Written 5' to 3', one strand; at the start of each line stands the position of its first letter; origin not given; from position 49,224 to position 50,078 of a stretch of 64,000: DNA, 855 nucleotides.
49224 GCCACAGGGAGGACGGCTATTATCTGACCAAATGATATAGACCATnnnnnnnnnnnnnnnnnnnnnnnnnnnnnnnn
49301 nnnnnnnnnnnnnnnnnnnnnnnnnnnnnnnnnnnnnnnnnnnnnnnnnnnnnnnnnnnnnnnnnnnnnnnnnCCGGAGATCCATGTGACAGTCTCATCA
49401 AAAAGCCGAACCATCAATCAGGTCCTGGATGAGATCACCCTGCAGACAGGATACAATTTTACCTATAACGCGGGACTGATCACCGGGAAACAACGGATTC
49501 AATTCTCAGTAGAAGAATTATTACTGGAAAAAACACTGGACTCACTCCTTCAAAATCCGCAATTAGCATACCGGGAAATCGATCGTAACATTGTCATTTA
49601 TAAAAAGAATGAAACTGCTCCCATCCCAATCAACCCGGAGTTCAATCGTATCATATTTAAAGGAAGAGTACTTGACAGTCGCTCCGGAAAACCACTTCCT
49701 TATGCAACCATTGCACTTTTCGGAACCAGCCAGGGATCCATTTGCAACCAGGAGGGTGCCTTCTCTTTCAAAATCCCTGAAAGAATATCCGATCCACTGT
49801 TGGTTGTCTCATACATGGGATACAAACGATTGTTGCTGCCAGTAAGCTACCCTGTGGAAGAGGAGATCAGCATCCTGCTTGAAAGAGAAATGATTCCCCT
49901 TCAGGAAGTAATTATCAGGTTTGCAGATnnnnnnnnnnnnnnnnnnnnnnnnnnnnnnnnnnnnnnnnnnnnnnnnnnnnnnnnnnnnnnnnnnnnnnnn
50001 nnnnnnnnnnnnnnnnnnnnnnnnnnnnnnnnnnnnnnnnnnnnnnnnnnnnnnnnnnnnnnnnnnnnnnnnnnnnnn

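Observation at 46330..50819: ECF sigma / FecR module coupled to an STN-domain protein that seems to have no TonB-dependent barrel, plus a stand-alone paralog of its body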

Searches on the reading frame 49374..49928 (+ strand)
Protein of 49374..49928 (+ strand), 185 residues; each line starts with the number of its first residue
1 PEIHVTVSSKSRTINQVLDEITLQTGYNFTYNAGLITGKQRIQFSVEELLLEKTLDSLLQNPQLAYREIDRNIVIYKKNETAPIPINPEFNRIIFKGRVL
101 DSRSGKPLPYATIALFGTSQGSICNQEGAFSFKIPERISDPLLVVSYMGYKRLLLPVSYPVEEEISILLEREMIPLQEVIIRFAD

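Call 71: search_dna_similar(query=window:49374-49928:+, collection=plasmids, mode=protein, max_evalue=0.001, max_rows=15)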
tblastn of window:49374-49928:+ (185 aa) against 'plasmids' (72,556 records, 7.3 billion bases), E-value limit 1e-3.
Records with a match: 53; places in all: 71; records where one place covers at least 80% of the query: 29.
Best place of each record, by identity: <60% 53.
By first word of the organism name: Chondrinema 12; Parabacteroides 10; Hymenobacter 8; Phocaeicola 6; Bacteroides 5; Persicobacter 4; Spirosoma 3; Prevotella 1; Haliscomenobacter 1; Fulvitalea 1; and 2 more.
By predicted mobility (MOB-suite, as given by PLSDB): non-mobilizable 52; mobilizable 1.
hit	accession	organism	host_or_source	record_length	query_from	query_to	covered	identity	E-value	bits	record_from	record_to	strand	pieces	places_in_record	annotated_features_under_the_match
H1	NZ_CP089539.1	Spirosoma oryzicola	Single cell,Surface layer of rice grains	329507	1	181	98%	30.6%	2e-11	69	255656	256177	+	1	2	TonB-dependent receptor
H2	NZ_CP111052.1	Chondrinema litorale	Seaweed,red alga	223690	2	181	97%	29.0%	2e-11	69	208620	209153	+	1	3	SusC/RagA family TonB-linked outer membrane protein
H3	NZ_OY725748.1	Parabacteroides distasonis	-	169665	3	181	97%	28.5%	2e-6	54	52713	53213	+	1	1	SusC/RagA family TonB-linked outer membrane protein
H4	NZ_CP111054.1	Chondrinema litorale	Seaweed,red alga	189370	2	181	97%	27.7%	4e-8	59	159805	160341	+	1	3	TonB-dependent receptor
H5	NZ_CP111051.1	Chondrinema litorale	Seaweed,red alga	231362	2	185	99%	26.5%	6e-11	67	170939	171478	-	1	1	TonB-dependent receptor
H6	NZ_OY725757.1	Parabacteroides distasonis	-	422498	5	181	96%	27.5%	8e-10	64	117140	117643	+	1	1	TonB-dependent receptor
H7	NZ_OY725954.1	Bacteroides finegoldii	-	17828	5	181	96%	27.5%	1e-5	52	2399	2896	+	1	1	SusC/RagA family TonB-linked outer membrane protein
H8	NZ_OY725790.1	Parabacteroides distasonis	-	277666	13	181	91%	28.4%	2e-9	63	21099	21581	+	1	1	TonB-dependent receptor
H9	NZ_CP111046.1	Chondrinema litorale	Seaweed,red alga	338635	2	181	97%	26.6%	5e-11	67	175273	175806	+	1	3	TonB-dependent receptor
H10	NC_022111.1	Prevotella sp. oral taxon 299 str. F0039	Homo sapiens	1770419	4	170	90%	28.6%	3e-5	51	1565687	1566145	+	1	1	none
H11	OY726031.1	Phocaeicola massiliensis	-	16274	4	182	97%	26.6%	5e-11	67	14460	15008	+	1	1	record has no annotation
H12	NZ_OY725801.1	Parabacteroides distasonis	-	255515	13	181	91%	28.1%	8e-6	52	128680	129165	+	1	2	TonB-dependent receptor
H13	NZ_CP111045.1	Chondrinema litorale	Seaweed,red alga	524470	2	181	97%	26.3%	2e-8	60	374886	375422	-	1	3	TonB-dependent receptor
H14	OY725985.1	Phocaeicola massiliensis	-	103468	2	181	97%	26.0%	4e-6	53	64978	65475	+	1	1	record has no annotation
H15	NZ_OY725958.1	Bacteroides finegoldii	-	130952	3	181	97%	25.7%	9e-6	52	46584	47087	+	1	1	TonB-dependent receptor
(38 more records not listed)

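Call 72: get_annotated_region(hit=H3, flank=4500)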
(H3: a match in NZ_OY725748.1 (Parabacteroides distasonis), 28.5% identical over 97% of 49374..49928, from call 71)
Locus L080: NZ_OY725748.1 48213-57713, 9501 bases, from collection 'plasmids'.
description: Parabacteroides distasonis strain Parabacteroides distasonis TSDC17.2-1.1 plasmid 3, complete sequence
organism: Parabacteroides distasonis (NCBI taxid 823)
taxonomy: Bacteria; Bacteroidota; Bacteroidia; Bacteroidales; Tannerellaceae; Parabacteroides; Parabacteroides distasonis
host: -; source: -; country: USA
typing (MOB-suite, as given by PLSDB): non-mobilizable
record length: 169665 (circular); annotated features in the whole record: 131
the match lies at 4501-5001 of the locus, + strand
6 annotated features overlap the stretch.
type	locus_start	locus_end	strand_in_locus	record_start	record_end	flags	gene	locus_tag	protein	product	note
CDS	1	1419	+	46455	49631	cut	-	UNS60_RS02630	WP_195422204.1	TonB-dependent receptor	-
CDS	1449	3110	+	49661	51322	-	-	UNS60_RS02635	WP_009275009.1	SusD/RagB family nutrient-binding outer membrane lipoprotein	-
CDS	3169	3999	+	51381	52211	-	-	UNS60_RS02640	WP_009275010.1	metallophosphoesterase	-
CDS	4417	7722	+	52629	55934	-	-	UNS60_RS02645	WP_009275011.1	SusC/RagA family TonB-linked outer membrane protein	GO:0071702 - organic substance transport [Evidence IEA]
CDS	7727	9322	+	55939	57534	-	-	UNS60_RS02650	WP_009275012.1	SusD/RagB family nutrient-binding outer membrane lipoprotein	-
CDS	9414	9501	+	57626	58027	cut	nikR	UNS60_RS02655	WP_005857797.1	nickel-responsive transcriptional regulator NikR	GO:0006355 - regulation of DNA-templated transcription [Evidence IEA]; GO:0010045 - response to nickel cation [Evidence ...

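Call 73: search_protein_families(library=pfam, proteins=[L080:4417-7722:+], max_evalue=0.001)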
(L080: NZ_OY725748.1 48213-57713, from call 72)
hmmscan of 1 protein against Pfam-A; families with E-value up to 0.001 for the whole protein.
L080:4417-7722:+ (1101 aa): 4 families
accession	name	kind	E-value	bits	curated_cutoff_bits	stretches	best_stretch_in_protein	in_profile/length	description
PF13715.12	CarbopepD_reg_2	-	7.8e-18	64.7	32.2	1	115-195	1-88/88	CarboxypepD_reg-like domain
PF07715.20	Plug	-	4.2e-15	56.6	23.9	1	206-334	4-107/107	TonB-dependent Receptor Plug Domain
PF13620.12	CarboxypepD_reg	-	3.5e-09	37.3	32.3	1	115-171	2-64/82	Carboxypeptidase regulatory-like domain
PF14905.12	OMP_b-brl_3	-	5.2e-07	29.5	27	1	773-866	213-301/408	Outer membrane protein beta-barrel family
